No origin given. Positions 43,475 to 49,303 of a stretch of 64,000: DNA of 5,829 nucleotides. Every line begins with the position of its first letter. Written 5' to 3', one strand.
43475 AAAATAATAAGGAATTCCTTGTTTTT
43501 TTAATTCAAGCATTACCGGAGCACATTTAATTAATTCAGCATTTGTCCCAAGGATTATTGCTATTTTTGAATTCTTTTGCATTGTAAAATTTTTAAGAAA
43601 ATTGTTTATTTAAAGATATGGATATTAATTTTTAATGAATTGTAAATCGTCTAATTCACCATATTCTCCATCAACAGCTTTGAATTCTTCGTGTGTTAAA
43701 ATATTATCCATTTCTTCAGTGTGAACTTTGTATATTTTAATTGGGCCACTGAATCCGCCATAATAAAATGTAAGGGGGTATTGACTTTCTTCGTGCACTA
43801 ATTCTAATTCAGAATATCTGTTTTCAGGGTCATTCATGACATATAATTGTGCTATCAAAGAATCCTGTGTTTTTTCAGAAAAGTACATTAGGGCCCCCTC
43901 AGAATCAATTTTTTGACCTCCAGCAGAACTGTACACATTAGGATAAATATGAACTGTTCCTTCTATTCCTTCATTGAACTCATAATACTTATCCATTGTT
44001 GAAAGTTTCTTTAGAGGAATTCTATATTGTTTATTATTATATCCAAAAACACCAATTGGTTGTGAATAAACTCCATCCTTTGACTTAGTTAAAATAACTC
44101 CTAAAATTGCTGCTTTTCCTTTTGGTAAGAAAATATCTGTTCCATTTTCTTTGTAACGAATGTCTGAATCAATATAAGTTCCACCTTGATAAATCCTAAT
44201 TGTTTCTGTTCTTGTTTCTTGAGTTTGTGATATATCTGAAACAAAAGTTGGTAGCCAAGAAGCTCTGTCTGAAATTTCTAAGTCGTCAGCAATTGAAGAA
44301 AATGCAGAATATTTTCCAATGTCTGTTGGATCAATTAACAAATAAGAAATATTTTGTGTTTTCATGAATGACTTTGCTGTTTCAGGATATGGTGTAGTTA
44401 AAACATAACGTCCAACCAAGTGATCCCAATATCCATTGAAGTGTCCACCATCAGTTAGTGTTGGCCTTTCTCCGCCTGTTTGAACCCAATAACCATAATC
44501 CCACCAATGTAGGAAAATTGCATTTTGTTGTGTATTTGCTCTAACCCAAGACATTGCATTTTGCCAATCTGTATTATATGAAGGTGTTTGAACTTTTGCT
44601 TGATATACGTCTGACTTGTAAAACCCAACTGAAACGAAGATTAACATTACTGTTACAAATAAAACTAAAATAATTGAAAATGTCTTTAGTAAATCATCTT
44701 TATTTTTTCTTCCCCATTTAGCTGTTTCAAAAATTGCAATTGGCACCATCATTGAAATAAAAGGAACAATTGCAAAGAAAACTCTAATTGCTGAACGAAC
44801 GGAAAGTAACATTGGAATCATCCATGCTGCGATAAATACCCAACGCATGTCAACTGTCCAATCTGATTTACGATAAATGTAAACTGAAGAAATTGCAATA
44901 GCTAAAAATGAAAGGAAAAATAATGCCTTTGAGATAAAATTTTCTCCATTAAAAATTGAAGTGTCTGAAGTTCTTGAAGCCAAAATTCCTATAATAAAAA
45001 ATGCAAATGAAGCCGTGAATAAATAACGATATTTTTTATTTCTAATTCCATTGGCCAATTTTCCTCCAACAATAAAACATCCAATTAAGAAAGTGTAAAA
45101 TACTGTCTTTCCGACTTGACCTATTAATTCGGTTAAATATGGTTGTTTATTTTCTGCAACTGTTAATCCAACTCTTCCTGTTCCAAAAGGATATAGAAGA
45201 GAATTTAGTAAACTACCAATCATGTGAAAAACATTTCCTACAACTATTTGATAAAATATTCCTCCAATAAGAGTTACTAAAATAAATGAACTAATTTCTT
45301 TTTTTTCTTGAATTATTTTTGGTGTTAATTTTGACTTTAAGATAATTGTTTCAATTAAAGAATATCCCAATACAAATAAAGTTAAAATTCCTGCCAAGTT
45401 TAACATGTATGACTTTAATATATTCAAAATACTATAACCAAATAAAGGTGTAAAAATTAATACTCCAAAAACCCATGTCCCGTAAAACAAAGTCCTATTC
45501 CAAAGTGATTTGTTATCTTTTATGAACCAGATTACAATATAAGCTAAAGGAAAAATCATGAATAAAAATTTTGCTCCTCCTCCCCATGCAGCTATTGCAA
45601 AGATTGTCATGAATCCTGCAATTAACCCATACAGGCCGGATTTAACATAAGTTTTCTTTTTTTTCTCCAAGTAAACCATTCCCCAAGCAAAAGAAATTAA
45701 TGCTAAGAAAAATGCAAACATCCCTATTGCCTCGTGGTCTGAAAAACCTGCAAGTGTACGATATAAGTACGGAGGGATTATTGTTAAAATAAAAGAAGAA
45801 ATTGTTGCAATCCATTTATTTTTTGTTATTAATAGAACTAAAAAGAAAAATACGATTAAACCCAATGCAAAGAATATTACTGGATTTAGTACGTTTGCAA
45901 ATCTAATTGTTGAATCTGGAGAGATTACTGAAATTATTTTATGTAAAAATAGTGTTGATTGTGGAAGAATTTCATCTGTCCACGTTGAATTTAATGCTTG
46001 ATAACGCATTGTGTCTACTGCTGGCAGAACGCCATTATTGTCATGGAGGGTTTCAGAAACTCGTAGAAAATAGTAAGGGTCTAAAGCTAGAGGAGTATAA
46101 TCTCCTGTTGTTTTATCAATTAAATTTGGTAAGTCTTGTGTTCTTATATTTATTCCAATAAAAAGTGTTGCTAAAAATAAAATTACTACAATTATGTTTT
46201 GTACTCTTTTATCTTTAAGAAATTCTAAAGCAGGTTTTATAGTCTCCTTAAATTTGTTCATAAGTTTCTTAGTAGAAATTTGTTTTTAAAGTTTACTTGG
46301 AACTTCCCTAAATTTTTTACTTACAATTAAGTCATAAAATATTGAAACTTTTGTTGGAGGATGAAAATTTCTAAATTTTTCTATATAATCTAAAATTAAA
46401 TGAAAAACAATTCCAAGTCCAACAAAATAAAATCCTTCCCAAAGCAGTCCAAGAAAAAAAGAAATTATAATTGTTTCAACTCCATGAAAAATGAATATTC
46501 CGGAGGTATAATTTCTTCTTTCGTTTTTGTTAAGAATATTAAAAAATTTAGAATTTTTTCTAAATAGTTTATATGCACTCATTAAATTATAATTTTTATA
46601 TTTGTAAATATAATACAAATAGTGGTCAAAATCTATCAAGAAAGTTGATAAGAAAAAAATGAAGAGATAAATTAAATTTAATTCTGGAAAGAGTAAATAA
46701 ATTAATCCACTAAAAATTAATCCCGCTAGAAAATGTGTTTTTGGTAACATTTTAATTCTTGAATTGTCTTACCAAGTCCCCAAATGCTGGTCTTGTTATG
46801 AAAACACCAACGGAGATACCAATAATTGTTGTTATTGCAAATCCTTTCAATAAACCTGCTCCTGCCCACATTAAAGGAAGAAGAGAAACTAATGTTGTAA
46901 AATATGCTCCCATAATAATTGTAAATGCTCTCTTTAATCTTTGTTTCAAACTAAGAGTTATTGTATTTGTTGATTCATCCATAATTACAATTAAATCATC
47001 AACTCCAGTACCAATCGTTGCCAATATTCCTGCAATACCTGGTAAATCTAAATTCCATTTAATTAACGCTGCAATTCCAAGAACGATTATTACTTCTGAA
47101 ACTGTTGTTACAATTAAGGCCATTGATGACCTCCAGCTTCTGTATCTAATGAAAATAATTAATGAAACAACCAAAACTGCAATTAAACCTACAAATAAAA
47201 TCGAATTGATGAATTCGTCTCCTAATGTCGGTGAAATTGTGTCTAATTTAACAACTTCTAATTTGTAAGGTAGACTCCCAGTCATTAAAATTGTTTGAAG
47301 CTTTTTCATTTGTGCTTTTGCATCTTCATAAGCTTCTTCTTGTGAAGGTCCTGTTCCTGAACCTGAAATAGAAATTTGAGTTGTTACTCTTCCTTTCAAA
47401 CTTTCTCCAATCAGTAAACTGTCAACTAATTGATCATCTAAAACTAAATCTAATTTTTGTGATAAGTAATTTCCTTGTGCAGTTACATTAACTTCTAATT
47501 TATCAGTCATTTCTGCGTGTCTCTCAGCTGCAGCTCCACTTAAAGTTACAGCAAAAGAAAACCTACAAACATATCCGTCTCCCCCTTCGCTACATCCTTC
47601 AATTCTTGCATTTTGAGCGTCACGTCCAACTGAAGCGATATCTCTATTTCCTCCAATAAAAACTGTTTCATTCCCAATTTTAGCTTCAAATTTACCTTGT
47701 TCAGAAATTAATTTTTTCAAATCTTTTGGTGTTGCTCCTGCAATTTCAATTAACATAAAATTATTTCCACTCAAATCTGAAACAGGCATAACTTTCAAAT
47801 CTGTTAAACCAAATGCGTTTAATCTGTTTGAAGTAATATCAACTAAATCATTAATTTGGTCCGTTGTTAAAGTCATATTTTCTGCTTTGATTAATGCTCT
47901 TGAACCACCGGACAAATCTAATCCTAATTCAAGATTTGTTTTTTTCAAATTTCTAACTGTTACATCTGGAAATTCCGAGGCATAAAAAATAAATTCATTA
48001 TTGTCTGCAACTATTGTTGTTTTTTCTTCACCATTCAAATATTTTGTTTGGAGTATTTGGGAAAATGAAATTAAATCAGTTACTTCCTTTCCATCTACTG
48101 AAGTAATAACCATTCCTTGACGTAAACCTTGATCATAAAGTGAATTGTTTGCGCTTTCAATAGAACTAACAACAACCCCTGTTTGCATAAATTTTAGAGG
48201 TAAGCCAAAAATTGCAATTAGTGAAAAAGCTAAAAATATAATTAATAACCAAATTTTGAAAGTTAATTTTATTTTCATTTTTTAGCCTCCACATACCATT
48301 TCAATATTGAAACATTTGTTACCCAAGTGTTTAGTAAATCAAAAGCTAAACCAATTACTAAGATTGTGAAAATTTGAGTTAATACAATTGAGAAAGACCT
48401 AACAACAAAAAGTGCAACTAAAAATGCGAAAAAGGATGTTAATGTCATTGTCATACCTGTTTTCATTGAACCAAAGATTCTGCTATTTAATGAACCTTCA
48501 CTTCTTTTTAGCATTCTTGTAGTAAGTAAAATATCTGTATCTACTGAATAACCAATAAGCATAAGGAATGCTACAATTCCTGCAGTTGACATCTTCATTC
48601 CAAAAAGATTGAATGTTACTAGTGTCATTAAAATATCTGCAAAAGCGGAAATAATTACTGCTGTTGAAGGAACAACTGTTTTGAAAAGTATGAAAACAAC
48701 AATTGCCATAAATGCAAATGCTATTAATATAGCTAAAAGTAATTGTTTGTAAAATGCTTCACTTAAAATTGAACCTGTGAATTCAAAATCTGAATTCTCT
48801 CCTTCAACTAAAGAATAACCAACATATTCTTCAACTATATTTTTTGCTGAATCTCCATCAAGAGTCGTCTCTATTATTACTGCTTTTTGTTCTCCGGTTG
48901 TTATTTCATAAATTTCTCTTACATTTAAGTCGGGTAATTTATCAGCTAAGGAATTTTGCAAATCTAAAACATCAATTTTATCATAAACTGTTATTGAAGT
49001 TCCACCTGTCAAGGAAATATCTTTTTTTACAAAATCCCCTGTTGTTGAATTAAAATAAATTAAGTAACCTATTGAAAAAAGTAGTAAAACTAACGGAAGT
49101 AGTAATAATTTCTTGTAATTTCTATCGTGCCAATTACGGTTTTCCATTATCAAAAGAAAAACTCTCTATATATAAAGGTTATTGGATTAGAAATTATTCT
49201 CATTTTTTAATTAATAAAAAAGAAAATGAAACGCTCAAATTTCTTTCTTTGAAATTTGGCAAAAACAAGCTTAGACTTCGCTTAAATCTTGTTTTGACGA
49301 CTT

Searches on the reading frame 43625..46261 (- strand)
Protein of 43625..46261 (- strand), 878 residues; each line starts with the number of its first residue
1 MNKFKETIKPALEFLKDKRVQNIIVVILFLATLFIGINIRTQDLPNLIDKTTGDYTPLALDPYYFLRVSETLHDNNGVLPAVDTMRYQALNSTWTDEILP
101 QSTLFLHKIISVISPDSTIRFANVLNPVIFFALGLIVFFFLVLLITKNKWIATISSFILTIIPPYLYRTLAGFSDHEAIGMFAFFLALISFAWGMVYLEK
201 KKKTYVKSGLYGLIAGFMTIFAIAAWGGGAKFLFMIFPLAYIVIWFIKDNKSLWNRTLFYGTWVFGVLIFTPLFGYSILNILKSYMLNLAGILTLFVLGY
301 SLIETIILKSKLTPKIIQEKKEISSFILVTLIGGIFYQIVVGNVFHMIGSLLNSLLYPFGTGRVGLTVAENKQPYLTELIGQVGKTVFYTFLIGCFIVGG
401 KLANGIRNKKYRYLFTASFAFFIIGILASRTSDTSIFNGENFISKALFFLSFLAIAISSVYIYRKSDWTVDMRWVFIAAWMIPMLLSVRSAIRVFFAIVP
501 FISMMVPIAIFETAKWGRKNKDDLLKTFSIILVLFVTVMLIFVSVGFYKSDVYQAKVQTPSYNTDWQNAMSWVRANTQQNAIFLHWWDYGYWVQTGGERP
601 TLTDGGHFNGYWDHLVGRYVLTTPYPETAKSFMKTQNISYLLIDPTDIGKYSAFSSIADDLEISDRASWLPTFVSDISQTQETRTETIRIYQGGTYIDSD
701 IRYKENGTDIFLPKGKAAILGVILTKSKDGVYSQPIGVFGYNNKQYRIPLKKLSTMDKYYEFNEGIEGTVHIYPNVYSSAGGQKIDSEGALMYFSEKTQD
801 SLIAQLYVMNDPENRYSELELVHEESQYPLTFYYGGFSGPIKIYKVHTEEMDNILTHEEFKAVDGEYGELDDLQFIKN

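Call 103: search_protein_families(library=pfam, max_evalue=0.001, proteins=[window:43625-46261:-])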
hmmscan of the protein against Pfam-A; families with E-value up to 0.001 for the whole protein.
window:43625-46261:- (878 aa): 2 families
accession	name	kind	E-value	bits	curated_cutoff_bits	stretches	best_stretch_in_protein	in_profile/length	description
PF02516.20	STT3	-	1.4e-13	51.6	24.5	1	58-334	30-298/405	Oligosaccharyl transferase STT3, N-terminal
PF21436.2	STT3-PglB_core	-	1.1e-05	26.3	23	1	583-678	5-96/131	STT3/PglB/AglB core domain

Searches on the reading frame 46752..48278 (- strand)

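Call 103: search_protein_families(library=pfam, max_evalue=0.001, proteins=[window:46752-48278:-])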
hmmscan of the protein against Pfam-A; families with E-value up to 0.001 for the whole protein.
window:46752-48278:- (508 aa): 1 family
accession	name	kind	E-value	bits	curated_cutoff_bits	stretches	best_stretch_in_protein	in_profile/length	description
PF02355.23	SecD_SecF_C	-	7e-18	65.2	20.5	1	339-493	12-173/189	Protein export membrane protein SecD/SecF, C-terminal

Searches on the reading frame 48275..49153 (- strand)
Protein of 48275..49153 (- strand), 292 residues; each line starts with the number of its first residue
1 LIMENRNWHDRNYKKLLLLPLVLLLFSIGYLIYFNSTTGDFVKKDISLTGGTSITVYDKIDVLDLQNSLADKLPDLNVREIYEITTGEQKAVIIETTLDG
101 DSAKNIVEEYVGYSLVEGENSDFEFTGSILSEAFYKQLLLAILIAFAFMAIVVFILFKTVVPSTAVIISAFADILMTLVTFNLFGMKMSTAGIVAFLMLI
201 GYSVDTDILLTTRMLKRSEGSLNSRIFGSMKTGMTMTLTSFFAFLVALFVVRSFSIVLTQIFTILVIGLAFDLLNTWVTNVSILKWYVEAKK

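Call 103: search_protein_families(library=pfam, max_evalue=0.001, proteins=[window:48275-49153:-])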
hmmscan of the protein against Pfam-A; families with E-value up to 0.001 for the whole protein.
window:48275-49153:- (292 aa): 1 family
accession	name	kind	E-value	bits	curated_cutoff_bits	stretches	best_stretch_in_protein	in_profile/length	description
PF02355.23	SecD_SecF_C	-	1.2e-25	90.5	20.5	1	119-289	14-188/189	Protein export membrane protein SecD/SecF, C-terminal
